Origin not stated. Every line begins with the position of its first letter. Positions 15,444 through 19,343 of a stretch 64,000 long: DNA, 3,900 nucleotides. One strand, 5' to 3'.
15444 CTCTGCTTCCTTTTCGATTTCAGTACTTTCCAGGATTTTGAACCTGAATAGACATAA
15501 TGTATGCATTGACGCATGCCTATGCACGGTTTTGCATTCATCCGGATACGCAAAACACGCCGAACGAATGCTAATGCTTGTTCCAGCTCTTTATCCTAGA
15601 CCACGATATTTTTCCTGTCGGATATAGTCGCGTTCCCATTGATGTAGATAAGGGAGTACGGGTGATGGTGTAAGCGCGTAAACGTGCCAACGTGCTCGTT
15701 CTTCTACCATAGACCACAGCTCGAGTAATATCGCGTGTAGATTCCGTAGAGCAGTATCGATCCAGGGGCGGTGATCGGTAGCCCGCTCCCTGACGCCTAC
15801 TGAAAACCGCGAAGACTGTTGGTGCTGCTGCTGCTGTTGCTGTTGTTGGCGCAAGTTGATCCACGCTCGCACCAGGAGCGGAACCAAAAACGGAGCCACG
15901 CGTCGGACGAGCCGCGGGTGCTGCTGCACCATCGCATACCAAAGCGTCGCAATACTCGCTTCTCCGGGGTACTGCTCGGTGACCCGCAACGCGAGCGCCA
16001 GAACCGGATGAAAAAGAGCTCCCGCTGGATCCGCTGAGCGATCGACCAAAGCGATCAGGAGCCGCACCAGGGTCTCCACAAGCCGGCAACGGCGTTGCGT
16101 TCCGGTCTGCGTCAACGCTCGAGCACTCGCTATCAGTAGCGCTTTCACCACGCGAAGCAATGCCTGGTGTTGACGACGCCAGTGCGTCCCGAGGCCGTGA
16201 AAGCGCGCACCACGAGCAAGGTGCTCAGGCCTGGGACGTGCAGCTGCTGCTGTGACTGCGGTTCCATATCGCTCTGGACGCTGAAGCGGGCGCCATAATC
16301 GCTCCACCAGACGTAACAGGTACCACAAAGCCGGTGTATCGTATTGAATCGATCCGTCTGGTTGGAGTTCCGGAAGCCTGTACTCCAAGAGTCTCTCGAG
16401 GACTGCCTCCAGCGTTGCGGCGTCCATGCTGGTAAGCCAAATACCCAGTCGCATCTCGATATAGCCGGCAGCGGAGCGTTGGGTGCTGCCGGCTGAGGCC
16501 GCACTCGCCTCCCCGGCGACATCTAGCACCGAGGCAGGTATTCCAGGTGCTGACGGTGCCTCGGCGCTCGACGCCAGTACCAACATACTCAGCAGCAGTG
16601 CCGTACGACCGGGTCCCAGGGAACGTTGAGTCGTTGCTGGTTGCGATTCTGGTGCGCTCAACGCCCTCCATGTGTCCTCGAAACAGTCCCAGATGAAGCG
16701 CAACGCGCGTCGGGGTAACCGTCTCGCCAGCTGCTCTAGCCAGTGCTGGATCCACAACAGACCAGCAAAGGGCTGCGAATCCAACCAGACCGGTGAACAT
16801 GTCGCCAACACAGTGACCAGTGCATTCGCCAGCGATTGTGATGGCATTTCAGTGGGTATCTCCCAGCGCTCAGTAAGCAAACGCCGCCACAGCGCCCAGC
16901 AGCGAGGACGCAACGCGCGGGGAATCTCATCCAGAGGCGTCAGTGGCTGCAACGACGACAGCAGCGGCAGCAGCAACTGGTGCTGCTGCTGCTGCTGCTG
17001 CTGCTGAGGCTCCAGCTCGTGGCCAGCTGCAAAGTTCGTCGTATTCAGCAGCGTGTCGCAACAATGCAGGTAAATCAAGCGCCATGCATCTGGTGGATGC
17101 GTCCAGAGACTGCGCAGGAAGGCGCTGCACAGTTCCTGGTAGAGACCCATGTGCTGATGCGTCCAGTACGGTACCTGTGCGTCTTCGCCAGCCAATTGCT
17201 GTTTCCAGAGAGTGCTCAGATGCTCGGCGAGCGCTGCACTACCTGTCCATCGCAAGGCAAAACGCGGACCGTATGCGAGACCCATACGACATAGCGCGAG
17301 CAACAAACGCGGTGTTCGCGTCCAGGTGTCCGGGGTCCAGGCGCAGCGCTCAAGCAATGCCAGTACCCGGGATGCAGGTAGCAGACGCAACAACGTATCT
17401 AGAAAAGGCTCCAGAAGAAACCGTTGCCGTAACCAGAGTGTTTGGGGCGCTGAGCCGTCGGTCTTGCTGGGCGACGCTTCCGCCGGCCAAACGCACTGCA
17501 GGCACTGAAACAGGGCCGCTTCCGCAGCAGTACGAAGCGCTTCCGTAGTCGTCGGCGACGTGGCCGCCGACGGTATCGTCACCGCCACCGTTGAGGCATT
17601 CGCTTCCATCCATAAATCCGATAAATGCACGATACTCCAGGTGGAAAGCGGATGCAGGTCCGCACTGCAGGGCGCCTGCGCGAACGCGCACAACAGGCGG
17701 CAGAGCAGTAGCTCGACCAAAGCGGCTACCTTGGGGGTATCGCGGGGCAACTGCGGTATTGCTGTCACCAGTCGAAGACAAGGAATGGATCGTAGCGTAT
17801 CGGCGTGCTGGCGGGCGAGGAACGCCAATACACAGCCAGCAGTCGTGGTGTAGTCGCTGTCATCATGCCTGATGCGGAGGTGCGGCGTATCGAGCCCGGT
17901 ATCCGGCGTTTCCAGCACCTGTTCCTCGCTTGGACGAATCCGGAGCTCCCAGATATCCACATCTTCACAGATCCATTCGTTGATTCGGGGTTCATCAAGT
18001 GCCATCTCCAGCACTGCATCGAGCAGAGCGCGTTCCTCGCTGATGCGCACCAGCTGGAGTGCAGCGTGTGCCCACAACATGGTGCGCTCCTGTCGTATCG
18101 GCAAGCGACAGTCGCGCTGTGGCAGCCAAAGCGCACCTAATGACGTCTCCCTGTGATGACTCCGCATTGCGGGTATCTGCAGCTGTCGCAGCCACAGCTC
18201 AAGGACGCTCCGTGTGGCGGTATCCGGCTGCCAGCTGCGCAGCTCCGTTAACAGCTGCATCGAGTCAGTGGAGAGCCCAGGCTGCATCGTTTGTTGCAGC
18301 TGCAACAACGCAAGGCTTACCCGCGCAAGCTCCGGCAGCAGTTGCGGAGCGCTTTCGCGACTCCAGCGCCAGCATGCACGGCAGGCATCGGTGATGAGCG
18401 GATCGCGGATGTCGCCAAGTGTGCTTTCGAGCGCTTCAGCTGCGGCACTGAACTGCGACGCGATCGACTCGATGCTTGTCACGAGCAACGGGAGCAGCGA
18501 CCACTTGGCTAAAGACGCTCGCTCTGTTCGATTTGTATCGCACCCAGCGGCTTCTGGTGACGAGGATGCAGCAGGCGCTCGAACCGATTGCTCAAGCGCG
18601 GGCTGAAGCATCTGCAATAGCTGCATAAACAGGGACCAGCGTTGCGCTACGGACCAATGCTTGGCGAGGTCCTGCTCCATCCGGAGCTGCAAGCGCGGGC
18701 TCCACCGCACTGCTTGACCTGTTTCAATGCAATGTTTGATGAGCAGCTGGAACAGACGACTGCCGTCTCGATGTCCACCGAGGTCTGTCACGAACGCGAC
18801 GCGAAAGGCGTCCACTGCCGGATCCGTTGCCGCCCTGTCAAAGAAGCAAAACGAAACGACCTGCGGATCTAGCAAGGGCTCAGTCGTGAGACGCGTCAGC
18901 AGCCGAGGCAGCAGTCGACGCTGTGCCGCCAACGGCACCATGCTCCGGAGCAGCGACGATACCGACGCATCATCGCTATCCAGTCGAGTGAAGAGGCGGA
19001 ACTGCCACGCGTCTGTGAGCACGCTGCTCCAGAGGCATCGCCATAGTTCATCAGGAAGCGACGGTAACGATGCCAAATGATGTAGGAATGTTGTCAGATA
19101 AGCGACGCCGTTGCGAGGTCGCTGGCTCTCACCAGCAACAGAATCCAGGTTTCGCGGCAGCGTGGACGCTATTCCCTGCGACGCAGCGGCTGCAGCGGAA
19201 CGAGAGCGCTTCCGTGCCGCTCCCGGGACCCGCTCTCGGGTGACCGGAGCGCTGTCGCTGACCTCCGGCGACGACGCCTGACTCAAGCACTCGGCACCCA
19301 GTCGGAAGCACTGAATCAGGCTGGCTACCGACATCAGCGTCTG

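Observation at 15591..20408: Intronless 1605-aa poly-Q protein of unknown function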

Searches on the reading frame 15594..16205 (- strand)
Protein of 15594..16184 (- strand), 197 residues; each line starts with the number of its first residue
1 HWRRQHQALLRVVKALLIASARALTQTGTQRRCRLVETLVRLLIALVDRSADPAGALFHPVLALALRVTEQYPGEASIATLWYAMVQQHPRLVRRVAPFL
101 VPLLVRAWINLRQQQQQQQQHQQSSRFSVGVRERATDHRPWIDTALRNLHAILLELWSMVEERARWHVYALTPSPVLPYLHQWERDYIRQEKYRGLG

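Call 55: search_protein_families(library=pfam, proteins=[window:15594-16184:-], max_evalue=10)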
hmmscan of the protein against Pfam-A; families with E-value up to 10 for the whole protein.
seq(197 aa): 3 families
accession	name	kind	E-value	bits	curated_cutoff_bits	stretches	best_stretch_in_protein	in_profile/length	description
PF20079.4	DUF6474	-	0.024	15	27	1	84-121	80-117/216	Family of unknown function (DUF6474)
PF10675.14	DUF2489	-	1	9.8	27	0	14-46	33-65/130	Protein of unknown function (DUF2489)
PF07531.19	TAFH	-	1.2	9.6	27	1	96-125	56-85/90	NHR1 homology to TAF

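Call 60: search_solved_structures(query=A8, max_evalue=10, show_alignments=3)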
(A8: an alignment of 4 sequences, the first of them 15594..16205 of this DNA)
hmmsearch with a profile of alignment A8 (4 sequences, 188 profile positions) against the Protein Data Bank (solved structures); distinct sequences matched with E-value up to 10: 0.

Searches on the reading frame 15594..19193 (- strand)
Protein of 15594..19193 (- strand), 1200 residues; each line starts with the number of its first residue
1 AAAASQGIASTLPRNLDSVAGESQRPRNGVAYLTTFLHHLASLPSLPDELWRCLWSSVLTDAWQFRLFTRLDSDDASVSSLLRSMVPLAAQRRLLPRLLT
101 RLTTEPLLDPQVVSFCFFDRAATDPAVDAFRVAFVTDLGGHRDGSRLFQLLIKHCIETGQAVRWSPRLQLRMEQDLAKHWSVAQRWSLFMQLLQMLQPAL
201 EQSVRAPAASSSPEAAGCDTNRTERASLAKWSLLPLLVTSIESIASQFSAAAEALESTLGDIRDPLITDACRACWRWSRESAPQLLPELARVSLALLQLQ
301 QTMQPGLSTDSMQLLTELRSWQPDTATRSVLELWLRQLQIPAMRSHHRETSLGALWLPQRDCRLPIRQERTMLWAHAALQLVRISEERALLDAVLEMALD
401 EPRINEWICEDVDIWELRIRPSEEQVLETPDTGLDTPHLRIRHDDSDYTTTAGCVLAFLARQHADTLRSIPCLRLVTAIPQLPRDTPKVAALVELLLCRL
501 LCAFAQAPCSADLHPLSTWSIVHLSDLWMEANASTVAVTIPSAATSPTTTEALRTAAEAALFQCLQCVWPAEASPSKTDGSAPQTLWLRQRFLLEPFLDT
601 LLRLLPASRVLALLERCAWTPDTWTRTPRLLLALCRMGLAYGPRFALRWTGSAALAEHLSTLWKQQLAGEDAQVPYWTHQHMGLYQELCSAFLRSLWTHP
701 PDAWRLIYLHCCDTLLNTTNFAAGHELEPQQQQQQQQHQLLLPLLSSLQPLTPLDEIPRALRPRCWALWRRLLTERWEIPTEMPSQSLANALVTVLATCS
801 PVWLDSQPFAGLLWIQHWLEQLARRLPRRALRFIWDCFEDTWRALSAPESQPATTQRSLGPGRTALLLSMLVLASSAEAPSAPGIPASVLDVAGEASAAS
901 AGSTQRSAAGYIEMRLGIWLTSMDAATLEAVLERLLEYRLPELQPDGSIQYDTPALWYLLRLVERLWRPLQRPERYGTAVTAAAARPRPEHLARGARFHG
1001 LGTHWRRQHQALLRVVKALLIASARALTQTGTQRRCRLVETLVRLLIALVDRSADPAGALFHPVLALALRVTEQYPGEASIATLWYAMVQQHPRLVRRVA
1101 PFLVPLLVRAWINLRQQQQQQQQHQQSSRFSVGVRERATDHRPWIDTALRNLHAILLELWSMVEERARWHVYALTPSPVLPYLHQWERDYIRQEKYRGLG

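Call 39: predict_structure(alignment_id=A3)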
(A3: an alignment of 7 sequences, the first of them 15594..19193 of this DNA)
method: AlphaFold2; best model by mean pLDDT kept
length: 1200 residues; sequences in the alignment: 7
mean_pLDDT: 57.5   pTM: 0.37
mean pLDDT of the five models: 57.5, 56.1, 53.9, 53.6, 48.7
residues with pLDDT >= 90: 0; 70-90: 413; 50-70: 367; < 50: 420
segments of 3 or more residues with pLDDT < 50: 1-30, 63-66, 68-75, 203-226, 322-370, 421-448, 533-548, 569-588, 669-679, 693-800, 849-857, 879-907, 942-950, 972-1003, 1030-1034, 1124-1140, 1195-1200
pLDDT, mean of each block of 10 residues (from residue 1): 31 36 41 58 55 56 47 51 65 57 62 77 65 70 74 78 71 74 79 69 37 31 49 76 67 52 61 64 60 75 65 69 37 32 27 29 32 58 59 75 73 58 35 29 41 76 77 80 60 83 74 72 81 37 35 84 70 34 43 74 84 82 73 77 65 65 53 41 56 39 35 31 26 30 30 32 35 35 36 40 50 56 56 65 59 45 70 62 29 25 38 70 72 65 45 64 69 40 33 28 55 79 67 54 76 64 83 77 84 84 86 78 45 31 74 85 79 80 80 46
secondary structure, 60 per line:
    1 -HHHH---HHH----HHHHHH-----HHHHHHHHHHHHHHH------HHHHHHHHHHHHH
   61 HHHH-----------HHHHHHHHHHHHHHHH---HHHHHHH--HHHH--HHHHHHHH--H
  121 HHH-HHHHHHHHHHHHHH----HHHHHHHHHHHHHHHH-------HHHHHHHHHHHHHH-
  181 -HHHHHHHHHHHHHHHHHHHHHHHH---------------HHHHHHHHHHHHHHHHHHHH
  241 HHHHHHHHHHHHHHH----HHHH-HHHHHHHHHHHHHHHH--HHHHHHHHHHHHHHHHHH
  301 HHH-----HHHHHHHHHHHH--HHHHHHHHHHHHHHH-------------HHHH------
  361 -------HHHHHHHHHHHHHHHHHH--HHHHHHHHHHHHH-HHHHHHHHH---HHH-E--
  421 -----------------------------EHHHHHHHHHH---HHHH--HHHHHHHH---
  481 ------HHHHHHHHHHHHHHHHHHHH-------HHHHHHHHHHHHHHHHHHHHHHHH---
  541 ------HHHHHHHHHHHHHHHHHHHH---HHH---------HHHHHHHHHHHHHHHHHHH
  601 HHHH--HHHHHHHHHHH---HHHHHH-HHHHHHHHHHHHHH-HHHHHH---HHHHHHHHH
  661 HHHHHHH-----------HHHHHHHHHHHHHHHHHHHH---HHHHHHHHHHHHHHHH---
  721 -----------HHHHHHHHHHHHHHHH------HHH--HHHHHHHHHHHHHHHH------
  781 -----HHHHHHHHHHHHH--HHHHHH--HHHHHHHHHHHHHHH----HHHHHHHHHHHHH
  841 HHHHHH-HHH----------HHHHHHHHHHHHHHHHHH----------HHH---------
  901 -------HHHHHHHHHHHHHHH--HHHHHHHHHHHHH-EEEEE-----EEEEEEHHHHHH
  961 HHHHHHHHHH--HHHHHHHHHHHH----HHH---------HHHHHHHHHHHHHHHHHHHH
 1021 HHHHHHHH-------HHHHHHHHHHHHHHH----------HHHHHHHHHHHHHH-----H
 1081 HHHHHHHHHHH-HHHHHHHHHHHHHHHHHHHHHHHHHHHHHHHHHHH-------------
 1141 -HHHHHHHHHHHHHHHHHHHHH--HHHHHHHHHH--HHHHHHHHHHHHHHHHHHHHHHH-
elements in order (helices of 4 or more, strands of 3 or more residues): H2-5 H16-21 H27-41 H48-64 H76-91 H95-101 H104-107 H110-117 H120-123 H125-138 H143-158 H166-179 H182-205 H221-255 H260-263 H265-280 H283-303 H309-320 H323-337 H351-354 H368-385 H388-400 H402-410 H451-460 H464-467 H470-477 H487-506 H514-537 H547-566 H582-604 H607-617 H621-626 H628-641 H643-648 H652-667 H679-698 H702-717 H732-747 H759-774 H786-798 H801-806 H809-823 H828-846 H861-878 H908-922 H925-937 E939-943 E949-954 H955-970 H973-984 H1001-1028 H1036-1050 H1061-1074 H1080-1091 H1093-1127 H1142-1162 H1165-1174 H1177-1199

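Call 42: fold_search(model_id=the predicted structure, library=pdb)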
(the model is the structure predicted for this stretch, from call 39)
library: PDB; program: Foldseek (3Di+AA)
matches with E <= 10: 559; with E <= 0.001: 62
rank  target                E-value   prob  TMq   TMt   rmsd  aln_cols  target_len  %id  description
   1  9hcj_C1               9.2e-06  1.00  0.13  0.13  42.6      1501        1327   10  D. discoideum nuclear pore complex (released 2024-12-25)
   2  4a0c_A                1.7e-05  1.00  0.15  0.15  25.5      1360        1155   11  Structure of the CAND1-CUL4B-RBX1 complex (released 2011-11-30)
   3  8sgh_A                2.9e-05  1.00  0.18  0.22  22.5      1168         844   10  Cryo-EM structure of Karyopherin-beta2 bound to HNRNPH2 PY-NLS (released 2023-06-14)
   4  8c4a                  4.7e-05  1.00  0.20  0.12  23.7      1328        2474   12  Structural and interactional insights into the glideosome-associated connector from Toxoplasma gondii (released 2023-07-19)
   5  6vae_A                6.0e-05  1.00  0.17  0.17  34.3      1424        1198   10  Mono-ubiquitinated Fanconi Anemia ID complex bound to ICL DNA (released 2020-03-18)
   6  9ogb_A                7.1e-05  1.00  0.19  0.21  21.9      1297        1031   10  Cryo-EM structure of human exportin-1 conjugated with selinexor and bound to yeast RAN-GTP and human ASB8-ELOB/C (released 2025-11-26)
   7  9n74_LM               7.4e-05  1.00  0.15  0.12  58.3      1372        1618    9  SSU processome maturation and disassembly, State H (released 2025-10-29)
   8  7uxc_A                9.8e-05  0.99  0.14  0.10  33.3      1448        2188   12  cryo-EM structure of the mTORC1-TFEB-Rag-Ragulator complex with symmetry expansion (released 2022-11-30)
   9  7mq8_SP               1.3e-04  0.99  0.14  0.10  40.5      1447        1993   11  Cryo-EM structure of the human SSU processome, state pre-A1 (released 2021-09-22)
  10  7wtx_K                1.3e-04  1.00  0.22  0.27  21.6      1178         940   11  Cryo-EM structure of a human pre-40S ribosomal subunit - State RRP12-B1 (released 2022-10-19)
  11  5yvh_A                1.5e-04  1.00  0.17  0.22  23.8      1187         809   10  Crystal structure of Karyopherin beta2 in complex with FUS(371-526) (released 2018-05-16)
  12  9vm1_C                1.6e-04  1.00  0.19  0.21  20.0      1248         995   11  MVM NS2 mutant Nm42 in complex with CRM1-Ran-RanBP1 (released 2025-08-06)
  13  6vaa_A                1.6e-04  1.00  0.20  0.20  34.1      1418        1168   11  Structure of the Fanconi Anemia ID complex bound to ICL DNA (released 2020-03-18)
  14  7kzq_U                1.6e-04  1.00  0.16  0.17  35.5      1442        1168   11  Structure of the human Fanconi anaemia Core-ID complex (released 2021-03-10)
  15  9sob_B                1.6e-04  0.99  0.13  0.09  30.2      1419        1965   11  Structural Model of the Nuclear Pore Complex in Arabidopsis thaliana (released 2025-11-05)
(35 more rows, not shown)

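Call 49: search_protein_representatives(alignment_id=A6)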
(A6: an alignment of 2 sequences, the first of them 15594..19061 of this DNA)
Query: 2 sequences, 1183 profile positions. Proteins with E-value up to 0.001 (for the whole library): 4; up to 1e-10: 4; up to 1e-30: 3. The best 4 are listed.
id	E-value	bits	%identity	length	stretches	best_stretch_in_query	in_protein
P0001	0.0e+00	2285.6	-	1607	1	2-1183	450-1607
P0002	0.0e+00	1965.6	-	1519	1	1-1183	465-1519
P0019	9.3e-133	461.0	-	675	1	2-521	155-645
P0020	2.8e-19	85.2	-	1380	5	996-1182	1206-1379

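Call 51: search_protein_families(library=pfam, proteins=[P0020, P0019], max_evalue=10)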
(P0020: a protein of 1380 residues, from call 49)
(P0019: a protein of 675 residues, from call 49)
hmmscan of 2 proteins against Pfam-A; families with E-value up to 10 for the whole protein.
P0020 (1380 aa): 0 families

P0019 (675 aa): 0 families

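Call 52: list_cluster_members(proteins=[P0020, P0019])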
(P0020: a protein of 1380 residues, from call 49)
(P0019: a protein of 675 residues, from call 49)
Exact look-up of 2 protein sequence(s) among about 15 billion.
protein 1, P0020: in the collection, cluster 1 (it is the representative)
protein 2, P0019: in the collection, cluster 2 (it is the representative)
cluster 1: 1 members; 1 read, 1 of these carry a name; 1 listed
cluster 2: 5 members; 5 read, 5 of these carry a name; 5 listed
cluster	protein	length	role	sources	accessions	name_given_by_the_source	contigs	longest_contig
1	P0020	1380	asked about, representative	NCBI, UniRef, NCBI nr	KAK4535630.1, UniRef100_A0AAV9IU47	hypothetical protein CDCA_CDCA05G1655 [Cyanidium caldarium] | Nucleolar 27S pre-rRNA processing Urb2/Npa2 C-terminal domain-containing protein n=1 ...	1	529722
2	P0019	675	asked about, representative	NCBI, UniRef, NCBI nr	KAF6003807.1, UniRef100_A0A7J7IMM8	hypothetical protein F1559_001785 [Cyanidiococcus yangmingshanensis] | Uncharacterized protein n=1 Tax=Cyanidiococcus yangmingshanensis TaxID=2690220 ...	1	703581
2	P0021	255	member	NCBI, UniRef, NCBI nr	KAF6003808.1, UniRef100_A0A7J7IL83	hypothetical protein F1559_001803 [Cyanidiococcus yangmingshanensis] | Uncharacterized protein n=1 Tax=Cyanidiococcus yangmingshanensis TaxID=2690220 ...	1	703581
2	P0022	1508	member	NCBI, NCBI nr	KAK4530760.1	hypothetical protein CCYA_CCYA05G1617 [Cyanidiococcus yangmingshanensis]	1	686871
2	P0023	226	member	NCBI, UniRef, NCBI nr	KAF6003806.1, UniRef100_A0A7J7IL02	hypothetical protein F1559_001777 [Cyanidiococcus yangmingshanensis] | Uncharacterized protein n=1 Tax=Cyanidiococcus yangmingshanensis TaxID=2690220 ...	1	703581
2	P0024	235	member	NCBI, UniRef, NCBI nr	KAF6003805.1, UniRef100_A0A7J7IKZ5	hypothetical protein F1559_001772 [Cyanidiococcus yangmingshanensis] | Uncharacterized protein n=1 Tax=Cyanidiococcus yangmingshanensis TaxID=2690220 ...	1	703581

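Call 55: search_protein_families(library=pfam, proteins=[P0022], max_evalue=10)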
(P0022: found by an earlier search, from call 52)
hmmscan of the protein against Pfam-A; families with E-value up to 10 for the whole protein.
P0022 (1508 aa): 0 families
